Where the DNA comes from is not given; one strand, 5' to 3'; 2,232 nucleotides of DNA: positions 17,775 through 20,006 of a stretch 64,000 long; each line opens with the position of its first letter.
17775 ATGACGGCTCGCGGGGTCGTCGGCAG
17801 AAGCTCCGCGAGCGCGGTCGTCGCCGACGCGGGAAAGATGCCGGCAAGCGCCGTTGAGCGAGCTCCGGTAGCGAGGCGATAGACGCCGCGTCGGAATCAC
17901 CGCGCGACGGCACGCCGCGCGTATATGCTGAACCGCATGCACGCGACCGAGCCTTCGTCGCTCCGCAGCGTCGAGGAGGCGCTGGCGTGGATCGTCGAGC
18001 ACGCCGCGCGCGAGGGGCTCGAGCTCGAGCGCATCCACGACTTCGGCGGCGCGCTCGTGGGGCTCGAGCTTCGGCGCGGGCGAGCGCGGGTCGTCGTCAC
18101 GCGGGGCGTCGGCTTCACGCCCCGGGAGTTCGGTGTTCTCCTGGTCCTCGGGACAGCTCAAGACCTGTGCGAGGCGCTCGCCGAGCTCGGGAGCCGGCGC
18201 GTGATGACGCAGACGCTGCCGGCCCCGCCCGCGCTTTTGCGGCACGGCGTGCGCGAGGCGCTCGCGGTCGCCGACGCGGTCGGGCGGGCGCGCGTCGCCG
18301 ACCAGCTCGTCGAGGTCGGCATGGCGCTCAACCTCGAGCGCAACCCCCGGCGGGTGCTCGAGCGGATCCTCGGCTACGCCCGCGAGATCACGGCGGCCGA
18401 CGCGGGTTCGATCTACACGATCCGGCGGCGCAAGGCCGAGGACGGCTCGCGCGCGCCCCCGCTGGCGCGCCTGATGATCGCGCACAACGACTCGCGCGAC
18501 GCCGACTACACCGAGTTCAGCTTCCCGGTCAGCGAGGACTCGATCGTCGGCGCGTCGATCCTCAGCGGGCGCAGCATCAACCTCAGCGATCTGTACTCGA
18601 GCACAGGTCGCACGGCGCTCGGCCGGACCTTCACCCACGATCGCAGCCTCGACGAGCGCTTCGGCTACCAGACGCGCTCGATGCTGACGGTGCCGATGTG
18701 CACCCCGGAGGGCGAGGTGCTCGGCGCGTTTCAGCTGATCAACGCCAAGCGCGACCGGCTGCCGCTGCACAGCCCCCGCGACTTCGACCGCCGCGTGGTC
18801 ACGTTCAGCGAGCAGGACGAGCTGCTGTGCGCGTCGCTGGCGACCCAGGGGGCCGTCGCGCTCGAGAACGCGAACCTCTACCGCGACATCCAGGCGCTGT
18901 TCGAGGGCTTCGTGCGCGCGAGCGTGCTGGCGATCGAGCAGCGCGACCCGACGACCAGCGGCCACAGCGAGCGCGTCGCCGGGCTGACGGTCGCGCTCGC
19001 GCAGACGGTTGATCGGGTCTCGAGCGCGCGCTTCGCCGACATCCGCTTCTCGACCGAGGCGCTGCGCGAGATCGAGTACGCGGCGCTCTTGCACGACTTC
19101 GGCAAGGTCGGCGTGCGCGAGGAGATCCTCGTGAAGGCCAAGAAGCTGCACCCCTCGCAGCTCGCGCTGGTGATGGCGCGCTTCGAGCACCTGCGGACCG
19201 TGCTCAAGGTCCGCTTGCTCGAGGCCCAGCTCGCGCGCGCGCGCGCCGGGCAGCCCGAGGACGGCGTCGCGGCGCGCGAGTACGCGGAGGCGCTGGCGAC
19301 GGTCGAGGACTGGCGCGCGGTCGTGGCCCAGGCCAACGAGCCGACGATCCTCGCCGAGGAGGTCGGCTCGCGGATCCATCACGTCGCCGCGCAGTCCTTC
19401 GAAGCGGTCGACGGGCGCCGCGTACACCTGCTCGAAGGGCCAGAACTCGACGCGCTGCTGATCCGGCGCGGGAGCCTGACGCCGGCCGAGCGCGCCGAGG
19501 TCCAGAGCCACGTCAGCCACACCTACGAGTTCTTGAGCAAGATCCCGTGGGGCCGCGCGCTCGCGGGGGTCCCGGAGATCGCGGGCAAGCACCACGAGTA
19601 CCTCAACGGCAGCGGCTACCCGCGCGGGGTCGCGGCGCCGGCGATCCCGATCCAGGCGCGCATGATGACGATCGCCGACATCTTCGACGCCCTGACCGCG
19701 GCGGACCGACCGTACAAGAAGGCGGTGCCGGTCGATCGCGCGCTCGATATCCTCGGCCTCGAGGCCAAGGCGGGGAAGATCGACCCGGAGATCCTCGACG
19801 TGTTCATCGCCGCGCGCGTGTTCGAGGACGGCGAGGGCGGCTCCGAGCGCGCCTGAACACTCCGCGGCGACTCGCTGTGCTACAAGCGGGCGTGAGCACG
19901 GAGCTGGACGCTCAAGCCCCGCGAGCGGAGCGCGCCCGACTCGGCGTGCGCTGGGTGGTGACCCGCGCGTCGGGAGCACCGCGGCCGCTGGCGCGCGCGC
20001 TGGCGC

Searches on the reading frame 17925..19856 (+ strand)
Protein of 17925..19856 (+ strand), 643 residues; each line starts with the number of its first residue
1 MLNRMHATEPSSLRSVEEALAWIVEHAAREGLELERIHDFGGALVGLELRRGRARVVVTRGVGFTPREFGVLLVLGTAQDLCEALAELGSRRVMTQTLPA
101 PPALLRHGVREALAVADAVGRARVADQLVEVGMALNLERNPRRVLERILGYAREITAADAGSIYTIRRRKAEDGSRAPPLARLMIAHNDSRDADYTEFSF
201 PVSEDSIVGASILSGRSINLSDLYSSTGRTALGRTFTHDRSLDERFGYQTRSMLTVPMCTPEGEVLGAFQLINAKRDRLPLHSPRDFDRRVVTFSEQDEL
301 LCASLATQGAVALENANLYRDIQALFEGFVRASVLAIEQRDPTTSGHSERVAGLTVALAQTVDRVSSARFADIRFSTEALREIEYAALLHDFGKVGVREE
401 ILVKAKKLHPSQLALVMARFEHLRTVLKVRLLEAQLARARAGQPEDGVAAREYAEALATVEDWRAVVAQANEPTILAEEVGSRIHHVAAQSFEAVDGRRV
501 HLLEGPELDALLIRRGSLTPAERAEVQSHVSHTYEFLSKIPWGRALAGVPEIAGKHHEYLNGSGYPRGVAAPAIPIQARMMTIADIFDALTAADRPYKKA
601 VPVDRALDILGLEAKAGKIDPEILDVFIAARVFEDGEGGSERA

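Call 6: search_protein_families(library=pfam, proteins=[window:17925-19856:+], max_evalue=0.00001)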
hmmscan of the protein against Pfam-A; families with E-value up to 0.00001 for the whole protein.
window:17925-19856:+ (643 aa): 4 families
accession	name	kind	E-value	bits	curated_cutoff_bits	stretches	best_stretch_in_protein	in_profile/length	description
PF13487.12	HD_5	-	4e-36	124.7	27.2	1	510-623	62-170/170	HD domain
PF01590.32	GAF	-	4e-10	40.8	22.4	1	141-313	2-133/133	GAF domain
PF01966.28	HD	-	1.5e-08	35.3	22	0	345-424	2-73/116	HD domain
PF13185.12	GAF_2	-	4.9e-08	33.7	28.6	1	139-314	2-136/136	GAF domain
